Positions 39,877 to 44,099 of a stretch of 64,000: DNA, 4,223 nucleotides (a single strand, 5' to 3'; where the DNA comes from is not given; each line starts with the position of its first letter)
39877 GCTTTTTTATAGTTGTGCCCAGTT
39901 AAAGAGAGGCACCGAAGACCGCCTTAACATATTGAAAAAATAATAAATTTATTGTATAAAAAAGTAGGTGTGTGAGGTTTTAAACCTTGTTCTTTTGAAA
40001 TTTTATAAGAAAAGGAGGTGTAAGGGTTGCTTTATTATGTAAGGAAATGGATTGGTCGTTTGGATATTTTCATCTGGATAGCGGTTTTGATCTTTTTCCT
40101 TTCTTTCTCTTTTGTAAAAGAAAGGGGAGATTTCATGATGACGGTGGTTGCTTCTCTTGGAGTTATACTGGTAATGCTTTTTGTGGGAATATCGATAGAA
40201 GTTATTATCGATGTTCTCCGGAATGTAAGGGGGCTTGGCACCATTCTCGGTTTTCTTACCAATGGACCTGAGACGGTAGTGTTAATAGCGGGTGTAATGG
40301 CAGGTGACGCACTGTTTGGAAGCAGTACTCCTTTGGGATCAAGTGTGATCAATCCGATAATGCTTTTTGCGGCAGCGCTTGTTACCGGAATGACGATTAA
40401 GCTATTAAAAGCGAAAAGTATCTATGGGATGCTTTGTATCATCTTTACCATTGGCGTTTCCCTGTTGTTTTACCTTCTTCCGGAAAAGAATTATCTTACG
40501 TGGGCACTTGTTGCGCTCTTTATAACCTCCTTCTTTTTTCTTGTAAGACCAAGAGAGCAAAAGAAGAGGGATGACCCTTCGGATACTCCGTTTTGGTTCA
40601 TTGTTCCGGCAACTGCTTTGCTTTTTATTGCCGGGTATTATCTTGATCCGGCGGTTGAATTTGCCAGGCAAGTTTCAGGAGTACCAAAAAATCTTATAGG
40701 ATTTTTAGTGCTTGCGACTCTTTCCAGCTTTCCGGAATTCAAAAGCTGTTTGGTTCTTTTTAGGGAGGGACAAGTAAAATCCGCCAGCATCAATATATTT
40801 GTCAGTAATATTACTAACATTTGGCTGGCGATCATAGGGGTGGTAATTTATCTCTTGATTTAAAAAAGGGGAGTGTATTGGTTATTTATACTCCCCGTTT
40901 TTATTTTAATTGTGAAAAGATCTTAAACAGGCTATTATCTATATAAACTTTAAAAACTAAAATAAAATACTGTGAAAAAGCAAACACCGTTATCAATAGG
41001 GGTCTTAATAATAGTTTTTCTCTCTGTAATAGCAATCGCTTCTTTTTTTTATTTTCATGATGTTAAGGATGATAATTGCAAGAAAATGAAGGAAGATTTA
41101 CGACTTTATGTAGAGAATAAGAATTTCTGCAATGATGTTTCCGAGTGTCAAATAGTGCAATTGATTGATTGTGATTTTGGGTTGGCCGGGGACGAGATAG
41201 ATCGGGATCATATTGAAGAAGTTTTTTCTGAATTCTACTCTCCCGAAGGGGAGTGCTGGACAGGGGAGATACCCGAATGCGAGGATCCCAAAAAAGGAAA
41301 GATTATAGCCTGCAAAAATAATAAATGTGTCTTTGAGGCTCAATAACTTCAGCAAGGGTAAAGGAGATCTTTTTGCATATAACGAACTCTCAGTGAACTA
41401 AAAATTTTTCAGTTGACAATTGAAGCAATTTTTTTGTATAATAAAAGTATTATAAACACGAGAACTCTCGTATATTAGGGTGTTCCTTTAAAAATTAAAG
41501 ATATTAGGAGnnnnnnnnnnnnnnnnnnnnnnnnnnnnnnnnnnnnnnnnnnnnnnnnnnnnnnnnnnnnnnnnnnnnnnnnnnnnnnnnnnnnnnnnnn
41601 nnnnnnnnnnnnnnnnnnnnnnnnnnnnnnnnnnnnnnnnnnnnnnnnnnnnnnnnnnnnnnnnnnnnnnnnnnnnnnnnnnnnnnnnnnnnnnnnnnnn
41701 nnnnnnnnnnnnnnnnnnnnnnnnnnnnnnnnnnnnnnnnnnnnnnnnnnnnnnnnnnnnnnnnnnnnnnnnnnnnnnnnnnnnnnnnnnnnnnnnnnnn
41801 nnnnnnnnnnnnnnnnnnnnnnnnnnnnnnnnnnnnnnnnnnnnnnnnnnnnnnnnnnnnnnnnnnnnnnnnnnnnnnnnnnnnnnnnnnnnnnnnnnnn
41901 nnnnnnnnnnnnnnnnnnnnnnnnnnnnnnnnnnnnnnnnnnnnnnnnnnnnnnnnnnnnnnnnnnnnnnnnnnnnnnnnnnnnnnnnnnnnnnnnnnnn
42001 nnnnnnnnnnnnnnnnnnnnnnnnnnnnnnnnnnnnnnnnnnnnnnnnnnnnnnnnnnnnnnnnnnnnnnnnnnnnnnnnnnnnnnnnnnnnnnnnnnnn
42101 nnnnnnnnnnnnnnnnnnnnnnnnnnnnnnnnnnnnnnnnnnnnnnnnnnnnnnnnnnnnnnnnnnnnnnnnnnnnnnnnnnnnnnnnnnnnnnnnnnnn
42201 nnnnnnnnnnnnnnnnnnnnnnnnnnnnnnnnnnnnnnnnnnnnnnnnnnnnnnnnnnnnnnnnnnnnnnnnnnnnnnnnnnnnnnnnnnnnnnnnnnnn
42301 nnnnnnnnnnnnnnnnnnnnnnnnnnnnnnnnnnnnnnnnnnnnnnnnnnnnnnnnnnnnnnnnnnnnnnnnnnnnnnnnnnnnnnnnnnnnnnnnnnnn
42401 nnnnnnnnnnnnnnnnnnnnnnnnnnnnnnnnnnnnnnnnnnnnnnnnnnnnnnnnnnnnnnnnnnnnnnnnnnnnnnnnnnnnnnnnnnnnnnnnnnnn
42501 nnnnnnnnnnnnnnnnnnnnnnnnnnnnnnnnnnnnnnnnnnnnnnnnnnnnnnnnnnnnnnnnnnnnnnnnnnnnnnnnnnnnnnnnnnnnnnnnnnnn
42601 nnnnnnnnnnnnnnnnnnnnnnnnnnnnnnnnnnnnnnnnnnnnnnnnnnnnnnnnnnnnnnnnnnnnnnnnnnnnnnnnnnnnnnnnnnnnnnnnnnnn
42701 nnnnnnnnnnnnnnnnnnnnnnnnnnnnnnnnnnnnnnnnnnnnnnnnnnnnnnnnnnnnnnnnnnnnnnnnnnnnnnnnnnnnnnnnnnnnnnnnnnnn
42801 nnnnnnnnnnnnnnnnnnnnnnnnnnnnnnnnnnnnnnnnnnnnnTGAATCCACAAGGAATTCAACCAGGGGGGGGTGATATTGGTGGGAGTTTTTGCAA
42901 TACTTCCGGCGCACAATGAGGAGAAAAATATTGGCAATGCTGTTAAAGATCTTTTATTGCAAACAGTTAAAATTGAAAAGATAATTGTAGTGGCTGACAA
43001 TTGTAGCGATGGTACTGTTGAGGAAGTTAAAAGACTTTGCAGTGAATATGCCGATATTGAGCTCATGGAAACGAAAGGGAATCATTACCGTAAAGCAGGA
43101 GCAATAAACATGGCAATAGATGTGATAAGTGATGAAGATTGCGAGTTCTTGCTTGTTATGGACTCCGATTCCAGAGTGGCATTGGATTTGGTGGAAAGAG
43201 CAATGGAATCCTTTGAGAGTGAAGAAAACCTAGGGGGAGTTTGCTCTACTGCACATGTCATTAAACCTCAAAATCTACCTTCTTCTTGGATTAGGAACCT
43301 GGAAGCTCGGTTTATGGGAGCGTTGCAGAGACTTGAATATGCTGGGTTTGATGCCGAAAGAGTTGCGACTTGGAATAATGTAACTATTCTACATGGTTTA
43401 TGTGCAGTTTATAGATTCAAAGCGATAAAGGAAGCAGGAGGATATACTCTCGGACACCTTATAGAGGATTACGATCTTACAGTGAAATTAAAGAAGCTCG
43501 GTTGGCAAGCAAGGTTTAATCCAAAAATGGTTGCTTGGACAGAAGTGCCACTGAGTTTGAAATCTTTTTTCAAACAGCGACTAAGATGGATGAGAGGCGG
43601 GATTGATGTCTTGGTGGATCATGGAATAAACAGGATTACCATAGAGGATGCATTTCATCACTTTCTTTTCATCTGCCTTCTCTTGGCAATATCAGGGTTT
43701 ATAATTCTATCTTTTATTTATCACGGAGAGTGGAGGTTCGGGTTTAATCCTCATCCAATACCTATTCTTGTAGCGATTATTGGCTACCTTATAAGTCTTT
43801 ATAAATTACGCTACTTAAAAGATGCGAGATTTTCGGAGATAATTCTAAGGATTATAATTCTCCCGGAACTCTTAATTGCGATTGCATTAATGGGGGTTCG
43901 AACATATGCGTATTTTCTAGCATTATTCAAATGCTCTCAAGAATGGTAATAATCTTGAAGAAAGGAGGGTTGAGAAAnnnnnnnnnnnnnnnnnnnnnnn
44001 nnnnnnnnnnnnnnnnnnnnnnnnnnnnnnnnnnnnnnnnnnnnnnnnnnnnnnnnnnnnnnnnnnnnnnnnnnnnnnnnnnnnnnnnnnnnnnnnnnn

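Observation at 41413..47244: Candidate surface-fibre/matrix assembly locus combining a sortase-fusion enzyme, a processive GT2, an LPXTG micro-protein, a SipW-type signal peptidase and TasA-like proteins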

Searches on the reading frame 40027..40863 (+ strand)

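Call 3: search_protein_families(library=pfam, proteins=[window:40027-40863:+], max_evalue=0.1)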
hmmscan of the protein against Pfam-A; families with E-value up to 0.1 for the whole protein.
window:40027-40863:+ (278 aa): 1 family
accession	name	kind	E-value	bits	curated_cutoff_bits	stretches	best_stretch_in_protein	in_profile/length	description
PF01699.29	Na_Ca_ex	-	1.8e-07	31.6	24.9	1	189-273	4-86/151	Sodium/calcium exchanger protein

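Call 4: search_protein_families(library=ncbifam, proteins=[window:40027-40863:+], max_evalue=0.1)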
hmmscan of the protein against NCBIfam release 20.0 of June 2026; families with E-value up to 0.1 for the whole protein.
window:40027-40863:+ (278 aa): 2 families
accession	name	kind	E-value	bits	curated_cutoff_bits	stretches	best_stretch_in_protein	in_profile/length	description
NF008005.0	PRK10734.1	equivalog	4.9e-05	22.6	432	1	212-272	29-87/325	calcium/sodium antiporter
TIGR00367.1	TIGR00367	hypoth_equivalog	0.00036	19.8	179.65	1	68-269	40-256/312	calcium/sodium antiporter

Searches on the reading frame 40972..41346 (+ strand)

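Call 3: search_protein_families(library=pfam, proteins=[window:40972-41346:+], max_evalue=0.1)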
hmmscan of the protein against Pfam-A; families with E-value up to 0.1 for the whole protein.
window:40972-41346:+ (124 aa): 1 family
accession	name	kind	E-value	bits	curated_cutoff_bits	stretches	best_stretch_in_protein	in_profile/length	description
PF17454.7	Bee_toxin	-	0.039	14.1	25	1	13-37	8-31/46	Honey bee toxin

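Call 4: search_protein_families(library=ncbifam, proteins=[window:40972-41346:+], max_evalue=0.1)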
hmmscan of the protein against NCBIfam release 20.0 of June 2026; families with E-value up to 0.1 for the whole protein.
window:40972-41346:+ (124 aa): 0 families

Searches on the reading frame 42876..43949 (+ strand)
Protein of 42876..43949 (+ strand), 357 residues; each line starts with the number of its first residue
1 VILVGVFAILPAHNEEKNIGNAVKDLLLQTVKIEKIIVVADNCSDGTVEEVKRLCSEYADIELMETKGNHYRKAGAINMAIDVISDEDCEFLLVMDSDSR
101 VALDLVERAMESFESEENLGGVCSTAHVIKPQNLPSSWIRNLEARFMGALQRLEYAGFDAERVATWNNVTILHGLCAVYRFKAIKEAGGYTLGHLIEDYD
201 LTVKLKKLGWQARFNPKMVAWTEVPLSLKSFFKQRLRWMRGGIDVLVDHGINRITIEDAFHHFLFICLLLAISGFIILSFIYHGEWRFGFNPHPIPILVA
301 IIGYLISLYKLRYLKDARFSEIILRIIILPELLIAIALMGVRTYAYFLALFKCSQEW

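Call 3: search_protein_families(library=pfam, proteins=[window:42876-43949:+], max_evalue=0.1)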
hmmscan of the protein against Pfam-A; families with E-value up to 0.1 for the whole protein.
window:42876-43949:+ (357 aa): 6 families
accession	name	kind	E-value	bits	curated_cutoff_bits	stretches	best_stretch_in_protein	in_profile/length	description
PF00535.33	Glycos_transf_2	-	1.1e-21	78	23.3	1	9-186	3-166/168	Glycosyl transferase family 2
PF13641.12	Glyco_tranf_2_3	-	6.5e-21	75.8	27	1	8-241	5-230/230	Glycosyltransferase like family 2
PF13632.12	Glyco_trans_2_3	-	1.1e-20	74.7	27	1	92-297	2-183/198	Glycosyl transferase family group 2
PF13506.12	Glyco_transf_21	-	5.5e-12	45.9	21.7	1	90-240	32-174/174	Glycosyl transferase family 21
PF03142.21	Chitin_synth_2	-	6.3e-06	25.5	27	1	85-191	198-296/527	Chitin synthase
PF10111.15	Glyco_tranf_2_2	-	0.00022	21.3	27.3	1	9-208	3-202/276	Glycosyltransferase like family 2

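Call 4: search_protein_families(library=ncbifam, proteins=[window:42876-43949:+], max_evalue=0.1)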
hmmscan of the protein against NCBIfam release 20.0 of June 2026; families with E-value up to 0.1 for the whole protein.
window:42876-43949:+ (357 aa): 25 families
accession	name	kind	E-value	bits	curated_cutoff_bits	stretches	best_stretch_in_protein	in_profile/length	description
TIGR03937.1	PgaC_IcaA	equivalog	6e-31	107.8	422.3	1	7-272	48-300/407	poly-beta-1,6-N-acetyl-D-glucosamine synthase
TIGR03030.1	CelA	equivalog_domain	5e-17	61.2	699.1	1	48-246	192-381/714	UDP-forming cellulose synthase catalytic subunit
NF041865.1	EpsU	equivalog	1.8e-13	50.3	700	1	9-252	44-275/394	exopolysaccharide biosynthesis GT2 family glycosyltransferase EpsU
TIGR03111.1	glyc2_xrt_Gpos1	hypoth_equivalog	8.3e-13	47.9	363.95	1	8-282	53-326/439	TIGR03111 family XrtG-associated glycosyltransferase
NF008558.0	PRK11498.1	equivalog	9e-13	47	992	1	42-245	310-504/872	UDP-forming cellulose synthase catalytic subunit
NF053846.1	glyco_with_XrtP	equivalog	4.2e-12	45.5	520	1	9-244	46-300/440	XrtP-associated glycosyltransferase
TIGR04242.1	nodulat_NodC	equivalog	8e-12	44.8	550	1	6-242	50-284/395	chitooligosaccharide synthase NodC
NF041875.1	EPS_EpsD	equivalog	1.5e-09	37.7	370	1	9-247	4-230/325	exopolysaccharide biosynthesis glycosyltransferase EpsD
TIGR03965.1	mycofact_glyco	equivalog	5.6e-08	32.1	280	1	9-261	79-319/467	mycofactocin biosynthesis glycosyltransferase MftF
TIGR03472.1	HpnI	equivalog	1.1e-07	31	310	1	9-240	46-270/373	bacteriohopanetetrol glucosamine biosynthesis glycosyltransferase HpnI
NF045692.1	OglycostaseCruG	equivalog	2.6e-07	29.9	600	1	6-193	43-224/386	2'-O-glycosyltransferase CruG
TIGR04283.1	glyco_like_mftF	equivalog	6.9e-07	29.1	182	1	9-214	4-178/221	TIGR04283 family arsenosugar biosynthesis glycosyltransferase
TIGR03469.1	HpnB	hypoth_equivalog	3.5e-06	26.3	379.25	1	6-114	46-161/386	hopene-associated glycosyltransferase HpnB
NF047683.1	TeichurnBiosyTuaG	equivalog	2e-05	24.3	400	1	8-113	10-111/252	teichuronic acid biosynthesis protein TuaG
NF050050.1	ProtGlycPglI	equivalog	3.9e-05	23.2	500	1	9-106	7-101/306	GalNAc(5)-diNAcBac-PP-undecaprenol beta-1,3-glucosyltransferase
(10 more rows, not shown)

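Call 29: search_solved_structures(query=window:42876-43949:+, max_evalue=0.001)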
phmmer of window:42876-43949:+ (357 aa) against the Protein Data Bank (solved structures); distinct sequences matched with E-value up to 0.001: 8.
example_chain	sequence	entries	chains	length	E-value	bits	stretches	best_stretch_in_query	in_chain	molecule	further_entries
7lby_A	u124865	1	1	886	4.2e-08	36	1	9-246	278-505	Cellulose synthase catalytic subunit [UDP-forming]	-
9b8v_E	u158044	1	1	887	4.3e-08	36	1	9-246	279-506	Cellulose synthase catalytic subunit [UDP-forming]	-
9fmv_A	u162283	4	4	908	4.5e-08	35.9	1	9-246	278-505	Cellulose synthase catalytic subunit [UDP-forming]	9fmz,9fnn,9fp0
5ej1_A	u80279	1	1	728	4.5e-08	35.9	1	49-246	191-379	Putative cellulose synthase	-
4hg6_A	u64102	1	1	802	5.8e-08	35.5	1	49-246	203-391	Cellulose Synthase Subunit A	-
4p00_A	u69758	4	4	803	5.8e-08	35.5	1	49-246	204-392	Cellulose Synthase A subunit | Cellulose Synthase subunit A | Putative cellulose synthase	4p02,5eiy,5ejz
6yv7_B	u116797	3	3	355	0.00076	22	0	7-226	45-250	Glycosyl transferase, family 2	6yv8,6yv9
6yv7_A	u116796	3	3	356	0.00076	22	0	7-226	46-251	Glycosyl transferase, family 2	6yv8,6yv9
